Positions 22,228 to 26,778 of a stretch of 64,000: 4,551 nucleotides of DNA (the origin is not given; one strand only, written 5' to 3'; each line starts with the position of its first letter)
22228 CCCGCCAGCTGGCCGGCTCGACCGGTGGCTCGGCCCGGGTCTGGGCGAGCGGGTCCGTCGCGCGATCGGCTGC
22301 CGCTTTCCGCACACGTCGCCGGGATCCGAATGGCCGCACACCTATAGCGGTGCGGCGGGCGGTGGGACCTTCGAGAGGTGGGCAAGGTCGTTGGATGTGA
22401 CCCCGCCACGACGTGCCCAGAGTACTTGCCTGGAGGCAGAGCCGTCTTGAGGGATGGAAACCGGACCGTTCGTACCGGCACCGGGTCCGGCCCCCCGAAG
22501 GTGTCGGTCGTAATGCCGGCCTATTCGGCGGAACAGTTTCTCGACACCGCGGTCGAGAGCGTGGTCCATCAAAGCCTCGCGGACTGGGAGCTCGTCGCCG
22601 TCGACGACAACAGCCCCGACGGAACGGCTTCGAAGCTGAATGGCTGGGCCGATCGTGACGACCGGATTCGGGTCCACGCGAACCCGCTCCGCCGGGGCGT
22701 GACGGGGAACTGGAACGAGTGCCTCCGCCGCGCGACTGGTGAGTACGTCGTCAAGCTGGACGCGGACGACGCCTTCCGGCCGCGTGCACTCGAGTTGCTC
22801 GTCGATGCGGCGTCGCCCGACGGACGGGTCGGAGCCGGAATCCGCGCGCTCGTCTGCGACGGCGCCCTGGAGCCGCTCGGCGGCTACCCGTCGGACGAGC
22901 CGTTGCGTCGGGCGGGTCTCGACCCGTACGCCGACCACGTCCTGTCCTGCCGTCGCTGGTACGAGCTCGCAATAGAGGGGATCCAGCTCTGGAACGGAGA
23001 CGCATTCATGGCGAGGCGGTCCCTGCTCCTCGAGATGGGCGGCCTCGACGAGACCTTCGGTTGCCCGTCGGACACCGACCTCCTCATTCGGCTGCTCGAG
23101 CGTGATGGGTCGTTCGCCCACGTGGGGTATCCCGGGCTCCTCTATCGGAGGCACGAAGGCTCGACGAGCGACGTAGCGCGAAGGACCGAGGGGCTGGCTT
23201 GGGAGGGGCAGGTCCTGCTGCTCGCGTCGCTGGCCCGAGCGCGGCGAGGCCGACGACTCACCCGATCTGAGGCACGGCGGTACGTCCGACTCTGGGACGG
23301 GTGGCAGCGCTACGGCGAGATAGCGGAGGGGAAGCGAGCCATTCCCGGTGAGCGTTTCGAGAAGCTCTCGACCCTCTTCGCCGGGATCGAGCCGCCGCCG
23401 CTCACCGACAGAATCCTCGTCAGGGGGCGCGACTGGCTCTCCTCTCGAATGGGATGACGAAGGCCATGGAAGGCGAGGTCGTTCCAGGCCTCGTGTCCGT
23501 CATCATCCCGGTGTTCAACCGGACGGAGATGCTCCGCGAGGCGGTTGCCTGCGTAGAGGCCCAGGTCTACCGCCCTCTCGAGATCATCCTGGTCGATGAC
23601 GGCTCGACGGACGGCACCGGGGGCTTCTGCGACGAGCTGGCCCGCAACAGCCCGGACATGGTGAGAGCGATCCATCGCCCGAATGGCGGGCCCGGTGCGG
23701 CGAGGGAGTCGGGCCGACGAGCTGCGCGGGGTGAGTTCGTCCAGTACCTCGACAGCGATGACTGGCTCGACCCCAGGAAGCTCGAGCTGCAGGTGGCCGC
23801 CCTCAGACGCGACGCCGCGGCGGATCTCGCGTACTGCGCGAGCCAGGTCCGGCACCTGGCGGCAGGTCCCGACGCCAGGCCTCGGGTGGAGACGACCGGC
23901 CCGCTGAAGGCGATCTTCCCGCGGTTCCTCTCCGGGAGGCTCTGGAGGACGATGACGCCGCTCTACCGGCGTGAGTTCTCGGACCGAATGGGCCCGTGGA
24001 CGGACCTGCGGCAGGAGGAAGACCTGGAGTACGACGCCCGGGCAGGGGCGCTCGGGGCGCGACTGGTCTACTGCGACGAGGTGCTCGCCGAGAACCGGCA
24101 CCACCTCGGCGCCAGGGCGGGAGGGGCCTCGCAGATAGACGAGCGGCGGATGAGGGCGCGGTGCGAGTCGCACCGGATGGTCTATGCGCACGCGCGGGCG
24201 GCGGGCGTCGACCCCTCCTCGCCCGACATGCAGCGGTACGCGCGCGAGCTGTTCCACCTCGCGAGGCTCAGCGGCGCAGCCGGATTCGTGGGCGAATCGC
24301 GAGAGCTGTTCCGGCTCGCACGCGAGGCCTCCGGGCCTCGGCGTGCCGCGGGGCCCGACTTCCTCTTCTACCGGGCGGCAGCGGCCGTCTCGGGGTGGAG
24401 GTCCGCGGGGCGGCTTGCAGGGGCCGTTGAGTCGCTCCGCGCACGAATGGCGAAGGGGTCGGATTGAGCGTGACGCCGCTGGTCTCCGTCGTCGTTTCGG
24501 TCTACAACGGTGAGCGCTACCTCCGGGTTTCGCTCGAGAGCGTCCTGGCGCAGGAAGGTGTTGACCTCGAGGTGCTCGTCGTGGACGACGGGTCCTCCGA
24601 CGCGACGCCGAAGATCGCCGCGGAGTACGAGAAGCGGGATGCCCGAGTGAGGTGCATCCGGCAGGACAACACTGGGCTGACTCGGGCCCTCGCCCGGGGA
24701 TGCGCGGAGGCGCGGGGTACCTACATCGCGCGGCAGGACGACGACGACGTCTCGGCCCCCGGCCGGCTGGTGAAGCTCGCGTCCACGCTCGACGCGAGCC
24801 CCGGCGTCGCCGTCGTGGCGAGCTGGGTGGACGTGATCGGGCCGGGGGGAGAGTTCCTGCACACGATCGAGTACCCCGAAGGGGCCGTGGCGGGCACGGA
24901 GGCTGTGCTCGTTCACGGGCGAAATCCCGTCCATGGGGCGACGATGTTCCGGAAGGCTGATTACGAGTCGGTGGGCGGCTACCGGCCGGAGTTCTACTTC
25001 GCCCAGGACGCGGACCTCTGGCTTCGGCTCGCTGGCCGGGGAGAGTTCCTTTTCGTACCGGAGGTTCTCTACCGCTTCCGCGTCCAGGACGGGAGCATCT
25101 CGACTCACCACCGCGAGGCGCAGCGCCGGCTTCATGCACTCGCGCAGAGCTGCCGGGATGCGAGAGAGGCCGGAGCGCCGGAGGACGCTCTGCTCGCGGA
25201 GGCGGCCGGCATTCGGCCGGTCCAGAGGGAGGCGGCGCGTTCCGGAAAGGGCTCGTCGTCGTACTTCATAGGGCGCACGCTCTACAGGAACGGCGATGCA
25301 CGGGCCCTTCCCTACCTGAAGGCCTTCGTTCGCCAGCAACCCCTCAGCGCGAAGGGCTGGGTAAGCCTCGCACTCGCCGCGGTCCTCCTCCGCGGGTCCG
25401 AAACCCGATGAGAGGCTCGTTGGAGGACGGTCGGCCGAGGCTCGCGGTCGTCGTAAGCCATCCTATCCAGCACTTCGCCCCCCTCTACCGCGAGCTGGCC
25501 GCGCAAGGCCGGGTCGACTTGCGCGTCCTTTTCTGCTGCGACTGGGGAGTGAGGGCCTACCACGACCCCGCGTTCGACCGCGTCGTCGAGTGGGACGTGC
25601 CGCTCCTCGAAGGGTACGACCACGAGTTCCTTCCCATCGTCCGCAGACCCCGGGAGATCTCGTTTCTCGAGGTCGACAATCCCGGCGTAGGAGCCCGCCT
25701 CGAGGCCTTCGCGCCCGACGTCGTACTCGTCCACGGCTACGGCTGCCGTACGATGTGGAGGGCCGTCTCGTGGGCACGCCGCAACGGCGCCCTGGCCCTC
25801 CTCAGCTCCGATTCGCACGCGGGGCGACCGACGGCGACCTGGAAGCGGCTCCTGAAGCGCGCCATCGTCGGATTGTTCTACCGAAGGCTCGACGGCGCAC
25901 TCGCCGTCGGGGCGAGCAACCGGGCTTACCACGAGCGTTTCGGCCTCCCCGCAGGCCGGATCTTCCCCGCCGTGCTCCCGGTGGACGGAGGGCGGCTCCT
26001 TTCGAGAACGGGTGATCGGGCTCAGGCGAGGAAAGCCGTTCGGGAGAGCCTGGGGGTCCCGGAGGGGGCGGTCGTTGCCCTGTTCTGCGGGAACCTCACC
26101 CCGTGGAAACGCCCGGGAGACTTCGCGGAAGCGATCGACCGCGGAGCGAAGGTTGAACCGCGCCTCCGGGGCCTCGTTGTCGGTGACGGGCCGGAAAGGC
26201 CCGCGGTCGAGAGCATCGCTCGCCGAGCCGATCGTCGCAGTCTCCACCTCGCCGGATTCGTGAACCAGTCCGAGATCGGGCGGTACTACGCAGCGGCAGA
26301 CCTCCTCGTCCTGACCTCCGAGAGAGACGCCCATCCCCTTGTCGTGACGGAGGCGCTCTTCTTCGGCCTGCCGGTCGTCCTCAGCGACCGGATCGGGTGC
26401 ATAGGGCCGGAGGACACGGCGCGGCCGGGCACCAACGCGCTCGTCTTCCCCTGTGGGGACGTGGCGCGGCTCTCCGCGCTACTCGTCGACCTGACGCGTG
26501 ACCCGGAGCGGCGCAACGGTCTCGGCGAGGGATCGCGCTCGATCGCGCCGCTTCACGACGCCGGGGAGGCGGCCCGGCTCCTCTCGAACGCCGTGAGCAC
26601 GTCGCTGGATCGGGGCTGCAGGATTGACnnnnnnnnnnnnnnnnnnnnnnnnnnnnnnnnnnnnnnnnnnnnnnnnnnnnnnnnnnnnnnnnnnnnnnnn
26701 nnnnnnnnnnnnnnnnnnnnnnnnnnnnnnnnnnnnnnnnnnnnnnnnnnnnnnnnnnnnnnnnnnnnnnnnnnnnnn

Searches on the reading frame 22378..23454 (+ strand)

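Call 61: search_protein_families(library=pfam, proteins=[window:22378-23454:+], max_evalue=0.0001)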
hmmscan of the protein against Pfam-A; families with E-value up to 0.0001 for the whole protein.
window:22378-23454:+ (359 aa): 3 families
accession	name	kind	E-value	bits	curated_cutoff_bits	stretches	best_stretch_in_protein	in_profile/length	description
PF00535.33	Glycos_transf_2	-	8.1e-29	101.1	23.3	1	43-153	1-111/168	Glycosyl transferase family 2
PF13641.12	Glyco_tranf_2_3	-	7e-10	39.7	27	1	40-269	2-222/230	Glycosyltransferase like family 2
PF10111.15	Glyco_tranf_2_2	-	3.8e-08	33.6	27.3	0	206-264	164-223/276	Glycosyltransferase like family 2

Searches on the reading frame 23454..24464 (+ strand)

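Call 61: search_protein_families(library=pfam, proteins=[window:23454-24464:+], max_evalue=0.0001)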
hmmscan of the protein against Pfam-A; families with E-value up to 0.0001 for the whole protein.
window:23454-24464:+ (337 aa): 3 families
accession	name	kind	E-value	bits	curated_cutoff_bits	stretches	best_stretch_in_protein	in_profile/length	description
PF00535.33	Glycos_transf_2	-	1.5e-29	103.5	23.3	1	15-122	1-108/168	Glycosyl transferase family 2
PF13641.12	Glyco_tranf_2_3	-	9.3e-15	55.7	27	1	11-211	1-208/230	Glycosyltransferase like family 2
PF10111.15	Glyco_tranf_2_2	-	1.6e-06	28.2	27.3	1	15-127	1-121/276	Glycosyltransferase like family 2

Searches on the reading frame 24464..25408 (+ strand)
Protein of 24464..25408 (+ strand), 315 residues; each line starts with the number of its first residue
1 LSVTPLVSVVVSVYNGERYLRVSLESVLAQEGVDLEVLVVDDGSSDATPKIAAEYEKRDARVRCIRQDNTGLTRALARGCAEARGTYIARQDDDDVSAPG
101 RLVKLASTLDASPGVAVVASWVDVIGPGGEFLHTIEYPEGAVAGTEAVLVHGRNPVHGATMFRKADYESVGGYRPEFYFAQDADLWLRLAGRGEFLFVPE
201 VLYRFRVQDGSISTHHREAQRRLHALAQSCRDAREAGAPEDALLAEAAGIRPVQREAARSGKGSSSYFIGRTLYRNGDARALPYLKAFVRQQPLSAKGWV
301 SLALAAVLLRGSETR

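Call 61: search_protein_families(library=pfam, proteins=[window:24464-25408:+], max_evalue=0.0001)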
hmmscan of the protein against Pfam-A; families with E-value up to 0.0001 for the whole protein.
window:24464-25408:+ (315 aa): 3 families
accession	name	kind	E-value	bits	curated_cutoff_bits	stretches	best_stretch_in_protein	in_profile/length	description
PF00535.33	Glycos_transf_2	-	2.3e-32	112.7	23.3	1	8-166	1-163/168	Glycosyl transferase family 2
PF13641.12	Glyco_tranf_2_3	-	1.3e-12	48.7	27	1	7-200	3-206/230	Glycosyltransferase like family 2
PF10111.15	Glyco_tranf_2_2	-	2.2e-10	41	27.3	1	8-208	1-220/276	Glycosyltransferase like family 2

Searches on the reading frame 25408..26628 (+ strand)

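Call 61: search_protein_families(library=pfam, proteins=[window:25408-26628:+], max_evalue=0.0001)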
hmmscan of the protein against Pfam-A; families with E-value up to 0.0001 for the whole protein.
window:25408-26628:+ (407 aa): 4 families
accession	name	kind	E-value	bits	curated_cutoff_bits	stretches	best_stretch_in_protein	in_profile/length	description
PF00534.26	Glycos_transf_1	-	1.8e-22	80.1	26.4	1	209-377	3-170/172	Glycosyl transferases group 1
PF13692.12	Glyco_trans_1_4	-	3.3e-20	73.2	27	1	223-365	3-142/142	Glycosyl transferases group 1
PF13579.12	Glyco_trans_4_4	-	1.1e-07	32.8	29.7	1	22-185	6-152/158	Glycosyl transferase 4-like domain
PF20706.3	GT4-conflict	-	7.5e-05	22.3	26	0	279-330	263-315/385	Family 4 Glycosyltransferase in conflict systems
